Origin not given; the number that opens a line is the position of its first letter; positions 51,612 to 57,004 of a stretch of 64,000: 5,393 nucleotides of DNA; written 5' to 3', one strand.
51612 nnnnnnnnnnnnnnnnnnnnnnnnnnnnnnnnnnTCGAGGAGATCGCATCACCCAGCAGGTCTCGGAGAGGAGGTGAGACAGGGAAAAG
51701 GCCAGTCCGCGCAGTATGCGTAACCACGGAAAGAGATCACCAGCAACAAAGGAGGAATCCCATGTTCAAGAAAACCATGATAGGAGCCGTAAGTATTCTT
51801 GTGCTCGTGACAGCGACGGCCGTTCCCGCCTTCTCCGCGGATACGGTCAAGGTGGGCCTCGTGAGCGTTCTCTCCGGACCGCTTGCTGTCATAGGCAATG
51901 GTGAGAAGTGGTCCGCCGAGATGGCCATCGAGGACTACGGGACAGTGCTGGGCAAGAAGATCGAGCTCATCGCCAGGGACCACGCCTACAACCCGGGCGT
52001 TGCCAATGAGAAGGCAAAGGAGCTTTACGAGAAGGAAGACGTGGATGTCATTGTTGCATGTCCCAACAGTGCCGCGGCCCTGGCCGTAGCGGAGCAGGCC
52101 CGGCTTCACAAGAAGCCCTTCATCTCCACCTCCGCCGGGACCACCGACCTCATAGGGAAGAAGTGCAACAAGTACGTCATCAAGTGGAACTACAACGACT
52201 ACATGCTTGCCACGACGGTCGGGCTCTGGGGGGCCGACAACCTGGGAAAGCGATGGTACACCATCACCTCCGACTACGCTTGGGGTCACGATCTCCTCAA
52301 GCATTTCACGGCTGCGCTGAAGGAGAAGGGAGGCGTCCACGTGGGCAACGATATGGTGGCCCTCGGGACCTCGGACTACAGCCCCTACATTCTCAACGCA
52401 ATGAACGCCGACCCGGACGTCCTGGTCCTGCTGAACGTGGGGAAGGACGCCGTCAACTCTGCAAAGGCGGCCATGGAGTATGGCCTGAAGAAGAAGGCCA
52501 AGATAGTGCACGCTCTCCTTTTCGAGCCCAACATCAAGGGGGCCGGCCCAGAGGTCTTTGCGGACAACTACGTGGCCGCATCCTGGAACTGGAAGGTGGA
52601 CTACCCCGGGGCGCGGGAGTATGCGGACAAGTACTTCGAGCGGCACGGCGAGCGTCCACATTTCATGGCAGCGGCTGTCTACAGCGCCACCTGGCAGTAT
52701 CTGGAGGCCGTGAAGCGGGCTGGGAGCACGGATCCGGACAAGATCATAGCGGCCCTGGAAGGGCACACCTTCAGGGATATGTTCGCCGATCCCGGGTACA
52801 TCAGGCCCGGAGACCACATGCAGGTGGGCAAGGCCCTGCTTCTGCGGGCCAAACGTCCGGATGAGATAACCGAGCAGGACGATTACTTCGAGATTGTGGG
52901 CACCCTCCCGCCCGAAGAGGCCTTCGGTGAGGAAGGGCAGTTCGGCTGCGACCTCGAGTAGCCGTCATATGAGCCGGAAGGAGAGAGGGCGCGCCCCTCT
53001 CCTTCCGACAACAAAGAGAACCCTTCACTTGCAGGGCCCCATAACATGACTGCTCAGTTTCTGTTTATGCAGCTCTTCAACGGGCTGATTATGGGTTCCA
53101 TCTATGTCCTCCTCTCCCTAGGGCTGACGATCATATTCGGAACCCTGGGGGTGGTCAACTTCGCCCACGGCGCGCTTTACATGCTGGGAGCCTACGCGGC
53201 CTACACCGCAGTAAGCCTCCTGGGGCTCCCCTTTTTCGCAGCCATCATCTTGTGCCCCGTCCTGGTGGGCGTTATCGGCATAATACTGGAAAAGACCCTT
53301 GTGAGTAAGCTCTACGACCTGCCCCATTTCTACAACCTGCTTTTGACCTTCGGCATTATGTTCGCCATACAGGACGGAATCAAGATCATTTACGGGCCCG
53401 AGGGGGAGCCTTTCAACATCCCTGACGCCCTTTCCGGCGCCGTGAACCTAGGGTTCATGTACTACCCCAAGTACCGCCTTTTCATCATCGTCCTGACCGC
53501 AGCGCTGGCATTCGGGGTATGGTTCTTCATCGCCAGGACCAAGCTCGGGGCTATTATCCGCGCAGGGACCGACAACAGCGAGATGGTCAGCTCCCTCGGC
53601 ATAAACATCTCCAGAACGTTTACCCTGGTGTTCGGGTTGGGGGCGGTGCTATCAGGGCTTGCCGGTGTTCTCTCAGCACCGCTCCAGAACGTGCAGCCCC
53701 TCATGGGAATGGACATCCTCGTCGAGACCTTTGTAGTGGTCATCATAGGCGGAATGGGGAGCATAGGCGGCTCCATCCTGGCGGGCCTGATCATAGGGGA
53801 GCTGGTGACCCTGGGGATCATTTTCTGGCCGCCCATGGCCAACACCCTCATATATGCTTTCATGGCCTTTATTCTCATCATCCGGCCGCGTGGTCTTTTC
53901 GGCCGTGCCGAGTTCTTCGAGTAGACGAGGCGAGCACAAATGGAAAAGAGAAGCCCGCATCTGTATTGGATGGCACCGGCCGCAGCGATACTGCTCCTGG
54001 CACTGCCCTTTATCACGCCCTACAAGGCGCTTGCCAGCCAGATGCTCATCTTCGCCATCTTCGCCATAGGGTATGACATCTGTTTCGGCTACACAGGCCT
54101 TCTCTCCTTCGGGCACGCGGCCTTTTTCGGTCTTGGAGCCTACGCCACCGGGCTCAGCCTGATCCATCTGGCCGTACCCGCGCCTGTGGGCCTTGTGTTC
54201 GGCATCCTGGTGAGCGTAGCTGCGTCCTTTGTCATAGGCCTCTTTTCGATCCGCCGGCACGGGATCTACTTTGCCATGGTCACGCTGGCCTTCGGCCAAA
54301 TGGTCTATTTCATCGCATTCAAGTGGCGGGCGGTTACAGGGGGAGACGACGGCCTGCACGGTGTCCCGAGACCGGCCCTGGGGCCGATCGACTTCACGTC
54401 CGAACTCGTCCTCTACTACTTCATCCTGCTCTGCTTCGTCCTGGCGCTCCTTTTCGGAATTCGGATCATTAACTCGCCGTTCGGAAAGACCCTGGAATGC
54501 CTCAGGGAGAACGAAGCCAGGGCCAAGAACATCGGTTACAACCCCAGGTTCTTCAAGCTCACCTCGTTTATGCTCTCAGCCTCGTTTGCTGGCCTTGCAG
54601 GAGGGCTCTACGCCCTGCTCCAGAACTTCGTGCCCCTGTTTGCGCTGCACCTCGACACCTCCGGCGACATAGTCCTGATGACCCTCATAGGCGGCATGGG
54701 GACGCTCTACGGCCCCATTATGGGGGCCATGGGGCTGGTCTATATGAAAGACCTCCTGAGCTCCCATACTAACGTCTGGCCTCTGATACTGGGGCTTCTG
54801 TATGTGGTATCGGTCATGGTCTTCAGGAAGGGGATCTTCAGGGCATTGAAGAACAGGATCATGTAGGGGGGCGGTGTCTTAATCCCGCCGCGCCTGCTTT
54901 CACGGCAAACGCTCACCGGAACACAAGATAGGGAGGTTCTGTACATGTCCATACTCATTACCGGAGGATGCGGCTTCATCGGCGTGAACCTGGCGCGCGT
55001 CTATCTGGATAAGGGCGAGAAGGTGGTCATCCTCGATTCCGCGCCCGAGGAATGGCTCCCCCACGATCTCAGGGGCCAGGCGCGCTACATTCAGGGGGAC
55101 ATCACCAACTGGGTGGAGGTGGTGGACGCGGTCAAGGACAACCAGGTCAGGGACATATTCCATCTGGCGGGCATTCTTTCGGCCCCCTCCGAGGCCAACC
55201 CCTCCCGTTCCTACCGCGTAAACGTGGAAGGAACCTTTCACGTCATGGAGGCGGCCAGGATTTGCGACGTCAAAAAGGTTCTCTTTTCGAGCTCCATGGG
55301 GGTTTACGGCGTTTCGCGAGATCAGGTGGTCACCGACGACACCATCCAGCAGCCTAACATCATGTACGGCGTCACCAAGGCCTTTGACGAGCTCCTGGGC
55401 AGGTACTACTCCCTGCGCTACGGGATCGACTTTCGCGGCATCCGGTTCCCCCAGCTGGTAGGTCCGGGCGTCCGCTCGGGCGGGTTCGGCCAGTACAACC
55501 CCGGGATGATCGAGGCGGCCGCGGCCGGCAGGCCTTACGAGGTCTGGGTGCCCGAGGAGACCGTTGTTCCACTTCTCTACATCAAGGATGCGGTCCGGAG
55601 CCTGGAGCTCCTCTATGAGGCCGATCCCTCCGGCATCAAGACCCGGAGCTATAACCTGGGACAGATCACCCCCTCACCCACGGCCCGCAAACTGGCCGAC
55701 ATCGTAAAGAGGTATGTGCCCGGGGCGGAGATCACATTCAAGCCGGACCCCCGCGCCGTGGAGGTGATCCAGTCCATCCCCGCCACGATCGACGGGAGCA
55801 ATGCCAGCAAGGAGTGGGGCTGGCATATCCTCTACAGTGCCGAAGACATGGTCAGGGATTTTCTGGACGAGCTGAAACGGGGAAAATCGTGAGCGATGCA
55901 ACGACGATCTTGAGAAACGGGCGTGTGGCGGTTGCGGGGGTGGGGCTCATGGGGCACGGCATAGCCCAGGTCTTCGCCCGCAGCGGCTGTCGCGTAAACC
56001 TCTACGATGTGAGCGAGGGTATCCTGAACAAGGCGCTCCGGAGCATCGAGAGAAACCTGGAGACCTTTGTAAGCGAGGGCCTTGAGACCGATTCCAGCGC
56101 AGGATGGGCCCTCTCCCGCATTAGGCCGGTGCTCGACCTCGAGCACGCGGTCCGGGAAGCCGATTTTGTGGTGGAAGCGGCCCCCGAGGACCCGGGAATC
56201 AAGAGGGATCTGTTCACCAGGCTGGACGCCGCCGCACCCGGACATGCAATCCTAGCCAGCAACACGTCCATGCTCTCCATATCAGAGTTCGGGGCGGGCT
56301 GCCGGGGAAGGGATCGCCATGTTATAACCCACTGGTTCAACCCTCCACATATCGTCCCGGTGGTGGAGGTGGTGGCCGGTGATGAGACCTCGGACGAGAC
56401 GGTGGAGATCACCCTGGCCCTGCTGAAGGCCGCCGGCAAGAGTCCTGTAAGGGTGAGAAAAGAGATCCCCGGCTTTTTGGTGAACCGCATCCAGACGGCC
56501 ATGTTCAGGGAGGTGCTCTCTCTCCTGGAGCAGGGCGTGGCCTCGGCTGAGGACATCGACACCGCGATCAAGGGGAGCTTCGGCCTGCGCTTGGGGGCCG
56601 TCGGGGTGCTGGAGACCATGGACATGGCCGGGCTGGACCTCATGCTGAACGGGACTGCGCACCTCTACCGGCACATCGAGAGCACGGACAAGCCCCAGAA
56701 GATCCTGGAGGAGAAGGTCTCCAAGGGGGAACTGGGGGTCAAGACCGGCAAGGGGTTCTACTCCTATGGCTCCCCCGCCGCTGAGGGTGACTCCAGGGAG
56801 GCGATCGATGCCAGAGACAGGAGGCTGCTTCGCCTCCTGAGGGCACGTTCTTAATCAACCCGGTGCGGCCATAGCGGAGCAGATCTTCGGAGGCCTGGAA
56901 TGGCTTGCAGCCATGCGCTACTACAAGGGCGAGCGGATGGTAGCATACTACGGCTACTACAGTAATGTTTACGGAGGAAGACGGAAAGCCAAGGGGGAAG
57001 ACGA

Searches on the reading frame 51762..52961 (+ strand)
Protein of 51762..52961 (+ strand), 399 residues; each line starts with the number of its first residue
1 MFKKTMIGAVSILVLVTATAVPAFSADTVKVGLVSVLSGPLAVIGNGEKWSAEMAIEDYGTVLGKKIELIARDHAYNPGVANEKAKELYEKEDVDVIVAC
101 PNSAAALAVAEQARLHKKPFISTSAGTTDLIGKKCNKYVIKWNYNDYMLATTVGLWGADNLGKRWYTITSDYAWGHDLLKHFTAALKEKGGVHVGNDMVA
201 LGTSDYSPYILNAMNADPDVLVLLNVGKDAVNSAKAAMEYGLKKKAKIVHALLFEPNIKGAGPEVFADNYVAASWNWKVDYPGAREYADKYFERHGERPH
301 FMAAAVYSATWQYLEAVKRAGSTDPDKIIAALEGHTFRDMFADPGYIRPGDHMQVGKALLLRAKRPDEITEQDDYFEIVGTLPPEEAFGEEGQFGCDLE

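Call 34: search_protein_families(library=pfam, proteins=[window:51762-52961:+], max_evalue=0.001)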
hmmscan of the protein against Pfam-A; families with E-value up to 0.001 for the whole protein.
window:51762-52961:+ (399 aa): 3 families
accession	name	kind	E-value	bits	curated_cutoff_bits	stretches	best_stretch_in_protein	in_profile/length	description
PF13458.12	Peripla_BP_6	-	5.2e-90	303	31.7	1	28-364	1-339/343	Periplasmic binding protein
PF13433.12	Peripla_BP_5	-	4.5e-28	98.8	27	2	155-338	126-312/363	Periplasmic binding protein domain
PF01094.35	ANF_receptor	-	1.7e-11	44.2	25.4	1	53-333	7-305/353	Receptor family ligand binding region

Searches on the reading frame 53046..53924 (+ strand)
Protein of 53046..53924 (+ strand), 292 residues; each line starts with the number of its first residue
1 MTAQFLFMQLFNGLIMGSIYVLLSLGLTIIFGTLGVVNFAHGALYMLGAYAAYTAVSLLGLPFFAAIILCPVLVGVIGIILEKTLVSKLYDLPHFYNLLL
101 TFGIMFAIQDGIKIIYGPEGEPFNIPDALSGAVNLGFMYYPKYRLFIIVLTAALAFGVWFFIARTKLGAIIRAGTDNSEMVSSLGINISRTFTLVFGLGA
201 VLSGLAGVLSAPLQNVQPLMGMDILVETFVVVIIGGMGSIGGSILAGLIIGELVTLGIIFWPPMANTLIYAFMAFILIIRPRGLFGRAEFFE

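Call 34: search_protein_families(library=pfam, proteins=[window:53046-53924:+], max_evalue=0.001)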
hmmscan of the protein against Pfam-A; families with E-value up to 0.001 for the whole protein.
window:53046-53924:+ (292 aa): 1 family
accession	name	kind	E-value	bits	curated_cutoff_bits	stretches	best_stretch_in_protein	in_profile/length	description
PF02653.21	BPD_transp_2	-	2.2e-39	135.6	26.8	1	10-277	2-269/269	Branched-chain amino acid transport system / permease component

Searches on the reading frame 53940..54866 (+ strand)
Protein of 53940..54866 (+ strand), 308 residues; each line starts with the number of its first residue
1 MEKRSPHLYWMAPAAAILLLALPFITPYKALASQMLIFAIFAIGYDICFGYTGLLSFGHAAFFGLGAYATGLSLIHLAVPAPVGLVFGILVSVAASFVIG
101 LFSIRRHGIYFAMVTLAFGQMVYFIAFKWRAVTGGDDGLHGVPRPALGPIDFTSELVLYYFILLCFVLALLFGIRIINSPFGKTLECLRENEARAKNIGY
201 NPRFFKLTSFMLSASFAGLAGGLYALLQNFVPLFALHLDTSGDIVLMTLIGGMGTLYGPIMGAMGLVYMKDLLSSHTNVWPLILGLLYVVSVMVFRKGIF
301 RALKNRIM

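Call 34: search_protein_families(library=pfam, proteins=[window:53940-54866:+], max_evalue=0.001)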
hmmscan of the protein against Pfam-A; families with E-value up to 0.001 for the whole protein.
window:53940-54866:+ (308 aa): 1 family
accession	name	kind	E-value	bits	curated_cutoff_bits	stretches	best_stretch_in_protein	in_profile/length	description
PF02653.21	BPD_transp_2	-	2.1e-41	142.3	26.8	1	31-288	5-265/269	Branched-chain amino acid transport system / permease component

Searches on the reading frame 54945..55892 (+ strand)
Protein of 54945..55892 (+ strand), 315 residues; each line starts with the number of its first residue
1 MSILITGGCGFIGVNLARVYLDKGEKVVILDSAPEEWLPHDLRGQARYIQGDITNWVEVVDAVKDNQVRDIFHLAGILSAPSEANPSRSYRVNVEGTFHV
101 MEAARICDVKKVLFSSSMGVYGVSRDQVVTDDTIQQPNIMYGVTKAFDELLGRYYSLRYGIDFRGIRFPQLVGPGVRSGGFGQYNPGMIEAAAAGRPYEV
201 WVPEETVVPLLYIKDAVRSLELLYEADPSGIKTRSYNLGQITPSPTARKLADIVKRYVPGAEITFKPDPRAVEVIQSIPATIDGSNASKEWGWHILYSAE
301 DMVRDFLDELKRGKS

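Call 69: search_protein_families(library=pfam, proteins=[window:54945-55892:+], max_evalue=0.01)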
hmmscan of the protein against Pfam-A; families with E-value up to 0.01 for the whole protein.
window:54945-55892:+ (315 aa): 9 families
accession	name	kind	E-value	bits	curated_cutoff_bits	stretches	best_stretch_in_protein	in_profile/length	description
PF01370.27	Epimerase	-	1.5e-38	133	20.9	1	3-239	1-240/240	NAD dependent epimerase/dehydratase family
PF16363.11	GDP_Man_Dehyd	-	1.1e-27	97.8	27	1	4-305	1-331/332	GDP-mannose 4,6 dehydratase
PF01073.25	3Beta_HSD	-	5.1e-19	68.8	22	1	4-135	1-137/280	3-beta hydroxysteroid dehydrogenase/isomerase family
PF02719.21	Polysacc_synt_2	-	2e-10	40.8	20.2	1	3-156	1-153/293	Polysaccharide biosynthesis protein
PF04321.23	RmlD_sub_bind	-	2.9e-10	40.2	27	1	1-149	1-133/287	RmlD substrate binding domain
PF00106.31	adh_short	-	3.8e-07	30.2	26.6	1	3-104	3-119/195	short chain dehydrogenase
PF08659.16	KR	-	6.8e-06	26.5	22.6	1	3-123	3-143/180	KR domain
PF07993.18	NAD_binding_4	-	9.9e-06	25.3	20.1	1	66-137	87-156/258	Male sterility protein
PF13460.12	NAD_binding_10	-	0.00015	22.1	27.2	1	7-125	1-106/184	NAD(P)H-binding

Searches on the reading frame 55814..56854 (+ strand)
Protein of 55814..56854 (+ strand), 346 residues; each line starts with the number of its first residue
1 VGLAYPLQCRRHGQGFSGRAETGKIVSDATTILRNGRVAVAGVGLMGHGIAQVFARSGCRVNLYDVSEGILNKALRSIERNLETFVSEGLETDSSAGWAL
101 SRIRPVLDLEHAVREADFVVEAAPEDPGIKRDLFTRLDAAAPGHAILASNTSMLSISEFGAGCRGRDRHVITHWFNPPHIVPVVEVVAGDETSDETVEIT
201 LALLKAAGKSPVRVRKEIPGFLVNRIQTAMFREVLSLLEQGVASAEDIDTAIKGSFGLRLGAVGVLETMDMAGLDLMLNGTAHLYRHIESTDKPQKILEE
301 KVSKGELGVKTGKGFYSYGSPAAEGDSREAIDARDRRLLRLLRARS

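Call 69: search_protein_families(library=pfam, proteins=[window:55814-56854:+], max_evalue=0.01)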
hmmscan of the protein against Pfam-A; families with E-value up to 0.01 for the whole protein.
window:55814-56854:+ (346 aa): 6 families
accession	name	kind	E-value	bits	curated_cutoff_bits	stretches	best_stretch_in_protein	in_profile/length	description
PF02737.24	3HCDH_N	-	3.2e-59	200.3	22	1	38-217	2-179/180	3-hydroxyacyl-CoA dehydrogenase, NAD binding domain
PF00725.27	3HCDH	-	1.9e-24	86.4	22.1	1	220-318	1-97/97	3-hydroxyacyl-CoA dehydrogenase, C-terminal domain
PF03446.21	NAD_binding_2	-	0.00031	21.2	21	1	38-117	2-57/161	NAD binding domain of 6-phosphogluconate dehydrogenase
PF01210.29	NAD_Gly3P_dh_N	-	0.00079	19.9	23.1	1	38-126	2-80/158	NAD-dependent glycerol-3-phosphate dehydrogenase N-terminus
PF02826.25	2-Hacid_dh_C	-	0.0053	16.6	25.1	0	8-68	6-69/178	D-isomer specific 2-hydroxyacid dehydrogenase, NAD binding domain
PF01262.27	AlaDh_PNT_C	-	0.0059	16.5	23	1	17-123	9-100/214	Alanine dehydrogenase/PNT, C-terminal domain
